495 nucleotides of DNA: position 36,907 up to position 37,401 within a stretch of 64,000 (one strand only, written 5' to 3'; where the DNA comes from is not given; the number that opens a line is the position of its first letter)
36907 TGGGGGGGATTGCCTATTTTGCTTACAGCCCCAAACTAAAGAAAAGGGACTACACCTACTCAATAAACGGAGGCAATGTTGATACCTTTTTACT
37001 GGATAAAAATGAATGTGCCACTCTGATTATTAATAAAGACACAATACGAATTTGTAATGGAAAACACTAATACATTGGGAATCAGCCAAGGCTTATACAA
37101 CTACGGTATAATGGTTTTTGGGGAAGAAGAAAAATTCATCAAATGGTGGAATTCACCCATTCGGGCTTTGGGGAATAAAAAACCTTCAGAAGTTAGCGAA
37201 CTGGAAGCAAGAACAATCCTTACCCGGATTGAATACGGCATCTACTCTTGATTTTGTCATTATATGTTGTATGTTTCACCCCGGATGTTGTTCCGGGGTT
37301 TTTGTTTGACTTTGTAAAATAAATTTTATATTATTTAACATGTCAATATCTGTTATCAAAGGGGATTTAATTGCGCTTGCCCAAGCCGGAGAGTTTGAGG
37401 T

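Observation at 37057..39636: Cluster of ADP-ribose and NAD-related genes: DUF2384/ParS-like antitoxin domain, macro domain, SPFH and NADAR; possible counter-defence against ADP-ribosylating toxins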

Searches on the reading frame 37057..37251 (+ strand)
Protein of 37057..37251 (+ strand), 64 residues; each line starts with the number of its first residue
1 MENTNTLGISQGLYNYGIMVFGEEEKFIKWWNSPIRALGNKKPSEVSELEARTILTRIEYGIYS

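Call 3: search_protein_families(library=pfam, proteins=[window:37057-37251:+], max_evalue=0.1)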
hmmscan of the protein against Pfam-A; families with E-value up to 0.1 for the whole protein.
window:37057-37251:+ (64 aa): 1 family
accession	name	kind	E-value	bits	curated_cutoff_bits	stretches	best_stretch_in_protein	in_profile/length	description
PF09722.15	Xre_MbcA_ParS_C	-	1.4e-06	28.7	24.5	1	19-48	4-33/51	Antitoxin Xre/MbcA/ParS C-terminal toxin-binding domain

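Call 4: search_protein_families(library=phrogs, proteins=[window:37057-37251:+], max_evalue=0.01)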
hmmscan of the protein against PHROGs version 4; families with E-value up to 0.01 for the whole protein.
window:37057-37251:+ (64 aa): 0 families

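Call 15: find_homologous_proteins(query=window:37057-37251:+, max_evalue=0.001)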
Query window:37057-37251:+ (64 aa): 1 proteins with E <= 0.001 among 1 candidates.
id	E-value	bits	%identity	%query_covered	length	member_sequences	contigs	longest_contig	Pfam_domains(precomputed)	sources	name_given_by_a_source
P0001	1.1e-35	137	100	100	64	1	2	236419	PF09722.16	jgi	jgi:uncharacterized protein (DUF2384 family)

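Call 17: find_encoding_contigs(protein=P0001, flank=10000, max_places=6)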
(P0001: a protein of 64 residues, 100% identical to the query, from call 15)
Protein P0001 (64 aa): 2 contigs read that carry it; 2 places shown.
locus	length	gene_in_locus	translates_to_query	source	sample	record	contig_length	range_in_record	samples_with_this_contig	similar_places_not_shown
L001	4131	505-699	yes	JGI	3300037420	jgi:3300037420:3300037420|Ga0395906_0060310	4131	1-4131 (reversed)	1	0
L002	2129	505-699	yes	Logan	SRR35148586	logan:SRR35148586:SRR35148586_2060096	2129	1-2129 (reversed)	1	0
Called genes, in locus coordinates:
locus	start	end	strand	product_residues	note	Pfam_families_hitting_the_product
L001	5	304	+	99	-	-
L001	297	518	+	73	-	-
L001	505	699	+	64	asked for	PF09722:Xre_MbcA_ParS_C (weak)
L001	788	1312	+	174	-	-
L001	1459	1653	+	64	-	-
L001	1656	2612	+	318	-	PF01145:Band_7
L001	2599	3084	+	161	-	PF08719:NADAR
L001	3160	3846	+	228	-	-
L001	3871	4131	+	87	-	?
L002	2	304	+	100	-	?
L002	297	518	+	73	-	-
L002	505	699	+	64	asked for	PF09722:Xre_MbcA_ParS_C (weak)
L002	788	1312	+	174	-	-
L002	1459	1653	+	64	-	-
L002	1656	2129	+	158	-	?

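Call 22: search_protein_representatives(protein=window:37057-37251:+)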
Query: 64 residues. Proteins with E-value up to 0.001 (for the whole library): 57; up to 1e-10: 1; up to 1e-30: 0. The best 57 are listed.
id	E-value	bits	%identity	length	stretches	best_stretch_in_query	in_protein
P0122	6.9e-18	79.3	65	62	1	5-64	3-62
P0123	2.0e-09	52.7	55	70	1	12-64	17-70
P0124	3.7e-08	48.7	50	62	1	5-62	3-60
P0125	1.4e-07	46.9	48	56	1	11-64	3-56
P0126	1.6e-07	46.8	22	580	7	5-46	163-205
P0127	1.7e-07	46.7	51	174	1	9-64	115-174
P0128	2.4e-07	46.2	52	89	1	9-64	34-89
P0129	2.9e-07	45.9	45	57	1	8-63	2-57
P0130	8.8e-07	44.4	51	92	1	11-63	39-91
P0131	9.0e-07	44.4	47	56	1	10-64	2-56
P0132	2.9e-06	42.8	44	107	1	10-64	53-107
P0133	4.5e-06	42.1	47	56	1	12-64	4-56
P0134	5.0e-06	42.0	29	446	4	18-60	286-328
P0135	7.5e-06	41.5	41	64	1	1-64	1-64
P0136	7.9e-06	41.4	43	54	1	13-63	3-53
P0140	1.7e-05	40.3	49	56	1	13-63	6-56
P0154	1.1e-04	37.8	43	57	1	12-64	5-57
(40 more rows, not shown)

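Call 28: find_related_loci(query=A2, collection=viral_contigs, flank=5000)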
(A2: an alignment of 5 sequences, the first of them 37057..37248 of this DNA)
Query A2 (64 aa) in viral_contigs; peptide patterns used: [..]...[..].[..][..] (x = any residue, [..] = any of these).
42 stretches matched a pattern; 2 encode a relative of the query (tblastn E <= 1e-3); 2 distinct loci.
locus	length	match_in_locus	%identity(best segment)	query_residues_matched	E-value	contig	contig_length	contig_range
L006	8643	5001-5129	47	22-64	1e-11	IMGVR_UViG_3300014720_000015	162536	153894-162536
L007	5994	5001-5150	50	20-64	2e-10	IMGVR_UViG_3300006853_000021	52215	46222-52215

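Call 39: search_solved_structures(query=A1, max_evalue=10, show_alignments=3)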
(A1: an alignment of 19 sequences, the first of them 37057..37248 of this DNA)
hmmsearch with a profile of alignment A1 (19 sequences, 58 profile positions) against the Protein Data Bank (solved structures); distinct sequences matched with E-value up to 10: 22.
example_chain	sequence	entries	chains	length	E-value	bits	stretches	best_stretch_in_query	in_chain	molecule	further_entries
8gug_B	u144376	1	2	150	2.5e-09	39.9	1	7-58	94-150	DUF2384 domain-containing protein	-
6iy2_O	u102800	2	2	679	0.0039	20.1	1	13-45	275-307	Transcription regulatory protein SNF2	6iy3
5x0x_O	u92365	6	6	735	0.0044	20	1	13-45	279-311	Transcription regulatory protein SNF2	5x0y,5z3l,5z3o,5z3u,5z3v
6d0h_B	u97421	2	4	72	0.0077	19.2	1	15-56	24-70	ParS: COG5642 (DUF2384) antitoxin | ParS: COG5642 (DUF2384) antitoxin fragment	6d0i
7egm_A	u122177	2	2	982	0.008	19.1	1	13-45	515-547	Transcription regulatory protein SNF2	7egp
3jqh_A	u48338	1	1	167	0.011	18.7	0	28-52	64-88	C-type lectin domain family 4 member M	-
6uxv_A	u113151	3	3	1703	0.022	17.7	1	13-45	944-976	Transcription regulatory protein SNF2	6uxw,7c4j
6gw6_B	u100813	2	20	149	0.061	16.3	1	7-55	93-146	Xre antitoxin | XRE anti-toxin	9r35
2a3v_A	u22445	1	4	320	0.068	16.1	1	19-50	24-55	site-specific recombinase IntI4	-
6vzg_K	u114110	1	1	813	0.14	15.1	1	13-46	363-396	Nuclear protein STH1/NPS1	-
6vz4_K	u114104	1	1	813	0.14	15.1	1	13-46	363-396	Nuclear protein STH1/NPS1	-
5hzr_A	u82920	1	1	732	0.17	14.9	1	14-44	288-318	SNF2-family ATP dependent chromatin remodeling factor like protein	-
7jh6_A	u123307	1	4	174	0.21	14.6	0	8-27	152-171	Two-domain di-Zn(II) and porphyrin-binding protein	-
6k15_J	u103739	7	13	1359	0.27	14.2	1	13-46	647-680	Nuclear protein STH1/NPS1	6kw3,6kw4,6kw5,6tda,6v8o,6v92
9fwa_A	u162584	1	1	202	0.34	13.9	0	31-52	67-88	Retroaldolase 36 (RAD36)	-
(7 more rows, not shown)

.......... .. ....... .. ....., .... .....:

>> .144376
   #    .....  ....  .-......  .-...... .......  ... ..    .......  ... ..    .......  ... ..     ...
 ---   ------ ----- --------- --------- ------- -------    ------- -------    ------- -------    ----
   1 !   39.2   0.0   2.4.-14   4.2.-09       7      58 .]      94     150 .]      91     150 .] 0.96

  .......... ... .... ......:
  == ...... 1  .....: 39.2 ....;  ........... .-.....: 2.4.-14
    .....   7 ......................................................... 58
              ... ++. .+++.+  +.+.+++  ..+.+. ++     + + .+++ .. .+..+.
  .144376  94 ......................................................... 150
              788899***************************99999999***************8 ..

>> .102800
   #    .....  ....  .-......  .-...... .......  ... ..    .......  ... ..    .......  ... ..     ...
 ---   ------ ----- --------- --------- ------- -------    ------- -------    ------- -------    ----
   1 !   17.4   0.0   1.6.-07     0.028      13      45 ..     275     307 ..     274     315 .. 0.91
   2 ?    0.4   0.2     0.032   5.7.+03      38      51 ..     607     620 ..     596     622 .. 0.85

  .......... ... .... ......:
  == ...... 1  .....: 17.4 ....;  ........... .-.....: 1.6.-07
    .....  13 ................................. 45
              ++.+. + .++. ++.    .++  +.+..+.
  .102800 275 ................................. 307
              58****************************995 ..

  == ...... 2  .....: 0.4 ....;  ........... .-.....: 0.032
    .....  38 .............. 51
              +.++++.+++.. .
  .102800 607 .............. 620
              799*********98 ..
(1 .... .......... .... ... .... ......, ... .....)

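Call 51: predict_structure(alignment_id=A1)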
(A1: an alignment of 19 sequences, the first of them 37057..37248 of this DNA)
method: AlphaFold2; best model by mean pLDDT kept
length: 64 residues; sequences in the alignment: 19
mean_pLDDT: 91.3   pTM: 0.74
mean pLDDT of the five models: 91.3, 91.2, 91.1, 90.8, 90.2
residues with pLDDT >= 90: 53; 70-90: 7; 50-70: 4; < 50: 0
segments of 3 or more residues with pLDDT < 50: none
pLDDT, mean of each block of 10 residues (from residue 1): 80 96 96 94 95 94 71
secondary structure, 60 per line:
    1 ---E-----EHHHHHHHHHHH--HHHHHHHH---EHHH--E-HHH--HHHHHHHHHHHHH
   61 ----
elements in order: H11-21 H24-31 H48-60

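Call 55: fold_search(model_id=the predicted structure, library=pdb)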
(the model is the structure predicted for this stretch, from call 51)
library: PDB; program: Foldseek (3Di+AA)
matches with E <= 10: 11; with E <= 0.001: 0
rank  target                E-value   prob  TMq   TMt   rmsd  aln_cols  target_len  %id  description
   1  8gug_B                9.3e-03  1.00  0.70  0.38   2.0        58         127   24  Structure of VPA0770 toxin bound to VPA0769 antitoxin in Vibrio parahaemolyticus (released 2023-07-26)
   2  8gug_C                4.1e-02  1.00  0.70  0.37   2.3        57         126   23  Structure of VPA0770 toxin bound to VPA0769 antitoxin in Vibrio parahaemolyticus (released 2023-07-26)
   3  6gw6_B                6.8e-02  1.00  0.67  0.31   1.6        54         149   20  Structure of the Pseudomonas putida RES-Xre toxin-antitoxin complex (released 2018-10-24)
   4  6fkg_C                9.9e-02  0.98  0.59  0.35   4.3        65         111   14  Crystal structure of the M.tuberculosis MbcT-MbcA toxin-antitoxin complex. (released 2019-02-27)
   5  9r35_L                1.2e-01  1.00  0.63  0.30   1.9        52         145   19  Crystal structure of the Pseudomonas putida Xre-RES toxin-antitoxin complex bound to promoter DNA (released 2025-08-20)
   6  9r35_C                1.8e-01  1.00  0.66  0.31   2.6        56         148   20  Crystal structure of the Pseudomonas putida Xre-RES toxin-antitoxin complex bound to promoter DNA (released 2025-08-20)
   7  9r35_R                4.6e-01  0.98  0.66  0.31   1.9        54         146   20  Crystal structure of the Pseudomonas putida Xre-RES toxin-antitoxin complex bound to promoter DNA (released 2025-08-20)
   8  8qnl_A                4.9e+00  0.15  0.50  0.28   5.0        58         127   16  Structure of the toxin-antitoxin NatRT complex from Pseudomonas aeruginosa (released 2024-10-02)
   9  7u8o_C                5.3e+00  0.04  0.29  0.04  11.6        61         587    8  Structure of porcine V-ATPase with mEAK7 and SidK, Rotary state 2 (released 2022-07-06)
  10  7cr8_B                5.3e+00  0.02  0.26  0.07  13.2        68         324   15  Synechocystis Cas1-Cas2-prespacerL complex (released 2021-03-31)
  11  4rqe_A                6.4e+00  0.05  0.31  0.06   8.8        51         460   18  human Seryl-tRNA synthetase dimer complexed with two molecules of tRNAsec (released 2015-11-04)

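Call 59: find_homologous_proteins(query=A1, max_evalue=0.001)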
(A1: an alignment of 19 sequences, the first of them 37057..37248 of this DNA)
Query A1 (19 sequences) (64 aa, profile of the alignment): 4499 proteins with E <= 0.001 among 4951 candidates; the best 120 are listed.
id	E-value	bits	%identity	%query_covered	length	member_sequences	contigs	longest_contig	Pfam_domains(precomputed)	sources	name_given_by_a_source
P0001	8.5e-24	101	100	100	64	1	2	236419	PF09722.16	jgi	jgi:uncharacterized protein (DUF2384 family)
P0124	6.4e-22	95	50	91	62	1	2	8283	PF09722.16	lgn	-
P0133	1.8e-21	93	45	88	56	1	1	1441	PF09722.16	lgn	-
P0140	2.1e-21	93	49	80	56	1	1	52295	PF09722.16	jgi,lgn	jgi:uncharacterized protein (DUF2384 family)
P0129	8.3e-21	91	44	89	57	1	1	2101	PF09722.16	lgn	-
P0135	3.0e-20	89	41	100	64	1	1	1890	-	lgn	-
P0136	3.4e-20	89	43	80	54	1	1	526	PF09722.16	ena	-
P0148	1.3e-19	87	46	81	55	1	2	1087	-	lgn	-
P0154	7.2e-19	85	44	81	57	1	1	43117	PF09722.16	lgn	-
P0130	2.0e-18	84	54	75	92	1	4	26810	-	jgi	jgi:hypothetical protein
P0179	2.5e-18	83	51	98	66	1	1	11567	PF09722.16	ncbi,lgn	-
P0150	9.0e-18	82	41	91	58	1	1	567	PF09722.16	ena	-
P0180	4.3e-17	79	46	81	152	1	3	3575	PF20432.5,PF09722.16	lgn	-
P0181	7.5e-17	79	46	81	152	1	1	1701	PF09722.16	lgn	-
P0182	8.0e-17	78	46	81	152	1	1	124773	PF09722.16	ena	-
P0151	1.1e-16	78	46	81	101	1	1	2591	PF09722.16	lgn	-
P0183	1.4e-16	78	47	81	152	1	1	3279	PF09722.16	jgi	jgi:putative toxin-antitoxin system antitoxin component (TIGR02293 family)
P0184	1.6e-16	77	47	81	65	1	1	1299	PF09722.16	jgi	jgi:putative toxin-antitoxin system antitoxin component (TIGR02293 family)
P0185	1.7e-16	77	46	81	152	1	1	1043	PF09722.16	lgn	-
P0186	1.8e-16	77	47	81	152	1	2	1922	PF09722.16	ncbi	-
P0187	2.4e-16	77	44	81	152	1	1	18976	PF09722.16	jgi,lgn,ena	-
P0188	2.6e-16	77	44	81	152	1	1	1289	PF09722.16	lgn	-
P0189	2.7e-16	77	46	81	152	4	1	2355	PF20432.5,PF09722.16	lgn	-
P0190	2.9e-16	77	44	81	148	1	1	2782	PF20432.5,PF09722.16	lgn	-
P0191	3.7e-16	76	44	81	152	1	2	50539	PF20432.5,PF09722.16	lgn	-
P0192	5.0e-16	76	47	81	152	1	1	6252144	PF20432.5,PF09722.16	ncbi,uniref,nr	ncbi:hypothetical protein DN752_21350 [Echinicola strongylocentroti]|uniref:Uncharacterized protein 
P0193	6.5e-16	76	46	81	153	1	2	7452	PF09722.16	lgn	-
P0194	6.6e-16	76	47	81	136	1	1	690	PF09722.16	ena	-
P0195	6.7e-16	76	46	81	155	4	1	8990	PF09722.16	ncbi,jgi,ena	-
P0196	6.8e-16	75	47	81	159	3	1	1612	PF20432.5,PF09722.16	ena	-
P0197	7.4e-16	75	42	81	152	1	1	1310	PF09722.16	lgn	-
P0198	9.8e-16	75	47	81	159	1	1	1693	PF20432.5,PF09722.16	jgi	jgi:putative toxin-antitoxin system antitoxin component (TIGR02293 family)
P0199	1.1e-15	75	46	81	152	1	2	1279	PF20432.5,PF09722.16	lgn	-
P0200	1.1e-15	75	46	81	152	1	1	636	PF20432.5,PF09722.16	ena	-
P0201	1.1e-15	75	47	81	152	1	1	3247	PF09722.16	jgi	jgi:putative toxin-antitoxin system antitoxin component (TIGR02293 family)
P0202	1.1e-15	75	46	81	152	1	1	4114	PF09722.16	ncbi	-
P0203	1.2e-15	75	46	81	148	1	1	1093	PF20432.5,PF09722.16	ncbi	-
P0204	1.2e-15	75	46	81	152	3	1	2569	PF20432.5,PF09722.16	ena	-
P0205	1.2e-15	75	46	81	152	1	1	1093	PF20432.5,PF09722.16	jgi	-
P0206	1.4e-15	74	42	81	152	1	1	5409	PF09722.16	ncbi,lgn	-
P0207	1.5e-15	74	47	81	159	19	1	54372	PF20432.5,PF09722.16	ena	-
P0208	1.6e-15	74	46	81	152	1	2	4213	PF09722.16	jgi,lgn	jgi:putative toxin-antitoxin system antitoxin component (TIGR02293 family)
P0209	1.6e-15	74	44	81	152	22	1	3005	PF09722.16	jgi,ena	-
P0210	1.6e-15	74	47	81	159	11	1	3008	PF20432.5,PF09722.16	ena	-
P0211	1.7e-15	74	44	81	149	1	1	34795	PF09722.16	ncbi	-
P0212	1.8e-15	74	46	81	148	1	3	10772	PF09722.16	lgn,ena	-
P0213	2.0e-15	74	46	81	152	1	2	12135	PF20432.5,PF09722.16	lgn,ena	-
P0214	2.0e-15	74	46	81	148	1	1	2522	PF09722.16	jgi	-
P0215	2.0e-15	74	46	81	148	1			PF09722.16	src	-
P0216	2.0e-15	74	46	81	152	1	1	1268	PF09722.16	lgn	-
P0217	2.3e-15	74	46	81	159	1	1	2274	PF20432.5,PF09722.16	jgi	jgi:putative toxin-antitoxin system antitoxin component (TIGR02293 family)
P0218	2.4e-15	74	49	81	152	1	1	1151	PF09722.16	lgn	-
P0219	2.7e-15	74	44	81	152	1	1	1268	PF09722.16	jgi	jgi:putative toxin-antitoxin system antitoxin component (TIGR02293 family)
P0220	2.8e-15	74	43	72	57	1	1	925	PF09722.16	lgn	-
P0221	2.8e-15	74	47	81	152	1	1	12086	PF20432.5,PF09722.16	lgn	-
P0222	2.8e-15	73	40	81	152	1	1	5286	PF09722.16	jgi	jgi:putative toxin-antitoxin system antitoxin component (TIGR02293 family)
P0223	2.9e-15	73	49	81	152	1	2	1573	PF09722.16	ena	-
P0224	2.9e-15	73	40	81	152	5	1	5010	PF09722.16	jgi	-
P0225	3.2e-15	73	46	81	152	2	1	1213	PF09722.16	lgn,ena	-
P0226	3.5e-15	73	47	81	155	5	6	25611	PF09722.16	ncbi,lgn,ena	-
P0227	3.6e-15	73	39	81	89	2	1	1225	PF09722.16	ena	-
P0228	3.8e-15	73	42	81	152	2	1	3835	PF13384.13,PF20432.5,PF09722.16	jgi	-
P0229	3.8e-15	73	46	81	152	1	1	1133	PF09722.16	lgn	-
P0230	3.9e-15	73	42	81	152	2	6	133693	PF09722.16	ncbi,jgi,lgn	ncbi:MAG: putative toxin-antitoxin system antitoxin component (TIGR02293 family) [Flavobacteriaceae 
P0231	4.1e-15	73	46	81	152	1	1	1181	PF09722.16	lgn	-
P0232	4.2e-15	73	47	81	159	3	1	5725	PF20432.5,PF09722.16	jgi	jgi:putative toxin-antitoxin system antitoxin component (TIGR02293 family)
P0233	4.3e-15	73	47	81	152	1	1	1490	PF09722.16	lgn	-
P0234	4.4e-15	73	44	81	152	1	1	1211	PF09722.16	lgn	-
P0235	4.4e-15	73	44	81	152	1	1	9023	PF09722.16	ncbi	-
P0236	4.7e-15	73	44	81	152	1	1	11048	PF09722.16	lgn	-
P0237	4.8e-15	73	47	81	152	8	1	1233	PF20432.5,PF09722.16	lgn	-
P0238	4.8e-15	73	42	86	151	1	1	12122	PF20432.5,PF09722.16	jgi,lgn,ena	-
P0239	5.2e-15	73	47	81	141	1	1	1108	PF20432.5,PF09722.16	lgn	-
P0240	5.3e-15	73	47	81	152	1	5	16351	PF20432.5,PF09722.16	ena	-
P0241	5.5e-15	73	44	81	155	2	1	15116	PF09722.16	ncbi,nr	ncbi:MAG: DUF2384 domain-containing protein [Balneolaceae bacterium]|nr:MAG: DUF2384 domain-containi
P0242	5.5e-15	73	44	81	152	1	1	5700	PF09722.16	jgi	-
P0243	5.9e-15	72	46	81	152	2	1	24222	PF09722.16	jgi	jgi:putative toxin-antitoxin system antitoxin component (TIGR02293 family)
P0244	5.9e-15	72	43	86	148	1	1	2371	PF20432.5,PF09722.16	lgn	-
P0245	5.9e-15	72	44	81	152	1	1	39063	PF09722.16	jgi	-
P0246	6.1e-15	72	44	81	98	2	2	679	PF09722.16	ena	-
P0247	6.2e-15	72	44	81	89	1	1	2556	PF09722.16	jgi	jgi:putative toxin-antitoxin system antitoxin component (TIGR02293 family)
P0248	6.3e-15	72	42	81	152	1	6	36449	PF20432.5,PF09722.16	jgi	jgi:putative toxin-antitoxin system antitoxin component (TIGR02293 family)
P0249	6.3e-15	72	46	91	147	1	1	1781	PF20432.5,PF09722.16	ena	-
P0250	6.6e-15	72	40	81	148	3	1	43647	PF09722.16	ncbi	-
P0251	6.8e-15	72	44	81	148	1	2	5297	PF09722.16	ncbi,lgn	-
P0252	6.8e-15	72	51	81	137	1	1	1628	PF20432.5,PF09722.16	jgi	jgi:putative toxin-antitoxin system antitoxin component (TIGR02293 family)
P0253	7.1e-15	72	46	81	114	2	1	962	PF09722.16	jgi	-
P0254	7.9e-15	72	46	81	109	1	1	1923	PF09722.16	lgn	-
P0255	8.0e-15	72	46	81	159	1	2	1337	PF09722.16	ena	-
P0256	8.0e-15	72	47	83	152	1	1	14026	PF09722.16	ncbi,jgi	jgi:putative toxin-antitoxin system antitoxin component (TIGR02293 family)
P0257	8.9e-15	72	44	81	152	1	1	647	PF09722.16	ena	-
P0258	9.0e-15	72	41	83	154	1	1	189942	PF09722.16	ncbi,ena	-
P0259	9.1e-15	72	42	81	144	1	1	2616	PF09722.16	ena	-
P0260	9.1e-15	72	46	81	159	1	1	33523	PF20432.5,PF09722.16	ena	-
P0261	9.3e-15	72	42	81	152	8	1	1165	PF20432.5,PF09722.16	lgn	-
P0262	9.5e-15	72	46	81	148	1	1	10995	PF09722.16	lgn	-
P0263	1.0e-14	72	46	81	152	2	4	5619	PF09722.16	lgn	-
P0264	1.0e-14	72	44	81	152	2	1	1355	PF09722.16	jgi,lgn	jgi:putative toxin-antitoxin system antitoxin component (TIGR02293 family)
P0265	1.1e-14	72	44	81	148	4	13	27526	PF09722.16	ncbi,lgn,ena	-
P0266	1.1e-14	72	46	81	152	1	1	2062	PF09722.16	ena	-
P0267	1.2e-14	72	47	81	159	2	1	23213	PF20432.5,PF09722.16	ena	-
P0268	1.2e-14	72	42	86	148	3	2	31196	PF20432.5,PF09722.16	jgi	jgi:putative toxin-antitoxin system antitoxin component (TIGR02293 family)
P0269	1.2e-14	71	39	81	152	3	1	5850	PF09722.16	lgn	-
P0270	1.2e-14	71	46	81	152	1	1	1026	PF09722.16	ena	-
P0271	1.3e-14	71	46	81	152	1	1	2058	PF09722.16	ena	-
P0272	1.3e-14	71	44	81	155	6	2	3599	PF09722.16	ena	-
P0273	1.4e-14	71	42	81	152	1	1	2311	PF09722.16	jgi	jgi:putative toxin-antitoxin system antitoxin component (TIGR02293 family)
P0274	1.5e-14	71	42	86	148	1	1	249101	PF20432.5,PF09722.16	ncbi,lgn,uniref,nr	ncbi:type II RES/Xre toxin-antitoxin system antitoxin [Algoriphagus chordae]|uniref:Putative toxin-a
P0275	1.5e-14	71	47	81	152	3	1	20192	PF09722.16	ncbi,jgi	jgi:putative toxin-antitoxin system antitoxin component (TIGR02293 family)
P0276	1.5e-14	71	46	81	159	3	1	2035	PF20432.5,PF09722.16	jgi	jgi:putative toxin-antitoxin system antitoxin component (TIGR02293 family)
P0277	1.5e-14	71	46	81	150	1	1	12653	PF20432.5,PF09722.16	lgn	-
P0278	1.5e-14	71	44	81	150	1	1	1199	PF20432.5,PF09722.16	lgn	-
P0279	1.5e-14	71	44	81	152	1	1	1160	PF09722.16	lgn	-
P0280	1.6e-14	71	42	81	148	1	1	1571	PF09722.16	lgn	-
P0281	1.6e-14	71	49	81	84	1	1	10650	PF09722.16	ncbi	-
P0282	1.6e-14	71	44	81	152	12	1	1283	PF09722.16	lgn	-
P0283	1.7e-14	71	44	81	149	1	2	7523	PF09722.16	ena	-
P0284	1.7e-14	71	44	81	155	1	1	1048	PF09722.16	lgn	-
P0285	1.7e-14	71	46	81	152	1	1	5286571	PF09722.16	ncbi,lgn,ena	-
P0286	1.7e-14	71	38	86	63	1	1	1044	PF09722.16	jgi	jgi:putative toxin-antitoxin system antitoxin component (TIGR02293 family)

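Call 60: find_encoding_contigs(protein=P0140, flank=5000, max_places=2)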
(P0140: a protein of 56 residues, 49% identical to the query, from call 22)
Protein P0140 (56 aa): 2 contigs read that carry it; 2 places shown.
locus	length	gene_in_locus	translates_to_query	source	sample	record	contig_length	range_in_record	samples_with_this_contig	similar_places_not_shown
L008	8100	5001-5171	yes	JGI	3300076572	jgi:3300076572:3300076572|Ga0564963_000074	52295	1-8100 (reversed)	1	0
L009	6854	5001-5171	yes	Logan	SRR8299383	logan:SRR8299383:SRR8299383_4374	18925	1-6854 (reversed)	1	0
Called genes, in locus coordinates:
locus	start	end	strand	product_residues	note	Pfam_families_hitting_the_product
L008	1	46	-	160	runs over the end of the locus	-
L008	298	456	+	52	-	-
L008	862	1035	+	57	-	-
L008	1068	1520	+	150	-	-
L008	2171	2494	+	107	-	-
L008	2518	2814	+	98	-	-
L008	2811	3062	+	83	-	-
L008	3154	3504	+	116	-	-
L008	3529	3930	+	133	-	-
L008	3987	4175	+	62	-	-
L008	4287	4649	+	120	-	-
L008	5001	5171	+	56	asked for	PF09722:Xre_MbcA_ParS_C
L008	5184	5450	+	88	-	-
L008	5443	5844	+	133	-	-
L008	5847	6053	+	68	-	-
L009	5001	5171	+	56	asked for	PF09722:Xre_MbcA_ParS_C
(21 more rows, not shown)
